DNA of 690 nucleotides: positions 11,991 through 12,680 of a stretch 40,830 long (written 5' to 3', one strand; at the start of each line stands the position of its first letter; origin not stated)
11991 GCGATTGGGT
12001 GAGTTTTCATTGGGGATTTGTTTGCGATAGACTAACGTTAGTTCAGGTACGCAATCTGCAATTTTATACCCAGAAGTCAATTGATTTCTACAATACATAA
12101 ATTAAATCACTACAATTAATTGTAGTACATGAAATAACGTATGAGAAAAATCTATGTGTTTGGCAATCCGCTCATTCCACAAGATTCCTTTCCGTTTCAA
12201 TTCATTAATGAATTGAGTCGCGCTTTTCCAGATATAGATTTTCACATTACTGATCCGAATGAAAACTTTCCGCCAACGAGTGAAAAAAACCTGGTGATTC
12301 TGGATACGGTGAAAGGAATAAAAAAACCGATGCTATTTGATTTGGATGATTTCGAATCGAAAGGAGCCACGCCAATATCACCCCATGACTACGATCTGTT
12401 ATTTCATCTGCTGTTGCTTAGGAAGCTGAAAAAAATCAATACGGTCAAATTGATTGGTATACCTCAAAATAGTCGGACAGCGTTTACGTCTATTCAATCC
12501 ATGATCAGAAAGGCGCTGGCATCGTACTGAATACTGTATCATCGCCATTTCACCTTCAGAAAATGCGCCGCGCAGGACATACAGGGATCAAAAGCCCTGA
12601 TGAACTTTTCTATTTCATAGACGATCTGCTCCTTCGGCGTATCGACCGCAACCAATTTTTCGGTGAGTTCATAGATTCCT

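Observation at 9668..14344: Stand-alone two-subunit [NiFe]-hydrogenase with no electron-partner genes and an unusual, compact accessory block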

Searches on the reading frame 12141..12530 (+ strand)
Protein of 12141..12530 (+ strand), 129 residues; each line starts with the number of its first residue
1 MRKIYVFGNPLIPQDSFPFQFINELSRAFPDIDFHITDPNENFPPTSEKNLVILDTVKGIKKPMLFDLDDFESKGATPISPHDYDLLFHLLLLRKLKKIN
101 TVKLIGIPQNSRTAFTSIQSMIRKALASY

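Call 3: search_protein_families(library=pfam, proteins=[window:12141-12530:+], max_evalue=0.1)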
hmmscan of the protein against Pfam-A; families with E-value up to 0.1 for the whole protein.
window:12141-12530:+ (129 aa): 1 family
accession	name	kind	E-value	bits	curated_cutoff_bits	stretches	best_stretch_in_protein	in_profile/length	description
PF01750.23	HycI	-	0.0016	18.7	23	1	47-126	35-120/130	Hydrogenase maturation protease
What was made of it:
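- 12141..12530 (+): Divergent HycI/HybD-like maturation endopeptidase candidate, 129 aa. It converges on the 3' end of the large-subunit gene. Pfam HycI at E=1.6e-3, below the cut-off (call 3).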

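Call 4: search_protein_families(library=ncbifam, proteins=[window:12141-12530:+], max_evalue=0.1)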
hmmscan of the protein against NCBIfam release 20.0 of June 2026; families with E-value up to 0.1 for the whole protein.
window:12141-12530:+ (129 aa): 2 families
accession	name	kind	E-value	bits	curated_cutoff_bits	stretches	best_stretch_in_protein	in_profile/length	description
TIGR00072.1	hydrog_prot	superfamily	0.0041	17.1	47.45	1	8-125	6-133/145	hydrogenase maturation protease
NF045519.1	NiFeSe_H2_mat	exception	0.011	15.6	190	1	49-124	55-134/152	NiFeSe hydrogenase maturation protease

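Call 79: search_solved_structures(query=A4, max_evalue=1, show_alignments=2)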
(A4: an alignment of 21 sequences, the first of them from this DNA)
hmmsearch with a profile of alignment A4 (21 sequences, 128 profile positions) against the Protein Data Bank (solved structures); distinct sequences matched with E-value up to 1: 3.
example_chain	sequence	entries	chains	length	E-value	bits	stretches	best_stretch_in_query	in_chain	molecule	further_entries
1a4u_A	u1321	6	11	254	0.081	15.8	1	38-104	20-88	ALCOHOL DEHYDROGENASE | PROTEIN (ALCOHOL DEHYDROGENASE)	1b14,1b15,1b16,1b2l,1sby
3rj5_A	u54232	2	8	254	0.081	15.8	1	38-104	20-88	Alcohol dehydrogenase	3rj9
5jy5_A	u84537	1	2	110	0.87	12.5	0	23-70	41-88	Thioredoxin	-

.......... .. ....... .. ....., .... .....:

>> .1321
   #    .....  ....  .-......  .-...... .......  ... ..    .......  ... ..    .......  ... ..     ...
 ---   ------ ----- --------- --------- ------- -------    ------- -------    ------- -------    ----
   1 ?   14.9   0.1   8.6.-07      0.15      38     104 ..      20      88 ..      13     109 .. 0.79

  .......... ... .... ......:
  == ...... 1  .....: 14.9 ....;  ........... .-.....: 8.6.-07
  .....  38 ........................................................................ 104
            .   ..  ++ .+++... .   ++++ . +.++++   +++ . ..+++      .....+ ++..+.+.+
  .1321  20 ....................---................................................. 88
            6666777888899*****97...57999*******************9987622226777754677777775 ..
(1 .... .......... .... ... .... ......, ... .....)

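Call 80: search_protein_families(library=pfam, alignment_id=A4, max_evalue=0.05)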
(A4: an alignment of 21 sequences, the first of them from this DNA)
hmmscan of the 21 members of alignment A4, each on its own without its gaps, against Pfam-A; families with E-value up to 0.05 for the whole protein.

A. member 1, seq(129 aa): 1 family
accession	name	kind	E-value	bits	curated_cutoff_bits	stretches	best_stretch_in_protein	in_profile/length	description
PF01750.23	HycI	-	0.0016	18.7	23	1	47-126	35-120/130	Hydrogenase maturation protease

B. families by the number of members that match (of 21 scanned): 1 family
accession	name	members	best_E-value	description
PF01750.23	HycI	10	2.4e-05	Hydrogenase maturation protease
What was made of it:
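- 12141..12530 (+): Ten of 21 family members hit HycI, and no member hits any other family (call 80).
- On HycI/HybD endopeptidase (PF01750): Ten of 21 orthologues hit, best E=2.4e-5, and this is the only family hit (call 80).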

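Call 91: predict_structure(protein=window:12141-12530:+)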
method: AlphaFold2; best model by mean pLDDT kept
length: 129 residues; sequences in the alignment: 1
mean_pLDDT: 47.1   pTM: 0.39
mean pLDDT of the five models: 47.1, 46.7, 43.7, 43.3, 42.1
residues with pLDDT >= 90: 0; 70-90: 0; 50-70: 45; < 50: 84
segments of 3 or more residues with pLDDT < 50: 44-86, 93-117, 119-129
pLDDT, mean of each block of 10 residues (from residue 1): 52 57 61 58 42 36 37 35 47 49 45 48 45
secondary structure, 60 per line:
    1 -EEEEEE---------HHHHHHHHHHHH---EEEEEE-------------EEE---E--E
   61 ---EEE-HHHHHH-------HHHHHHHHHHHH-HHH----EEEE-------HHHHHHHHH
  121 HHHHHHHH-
elements in order: E2-7 H17-28 E32-37 E51-53 E64-66 H68-73 H81-92 E101-104 H112-128
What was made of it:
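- On HycI/HybD endopeptidase (PF01750): The single-sequence AlphaFold model has pLDDT 47 and is unusable (call 91).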
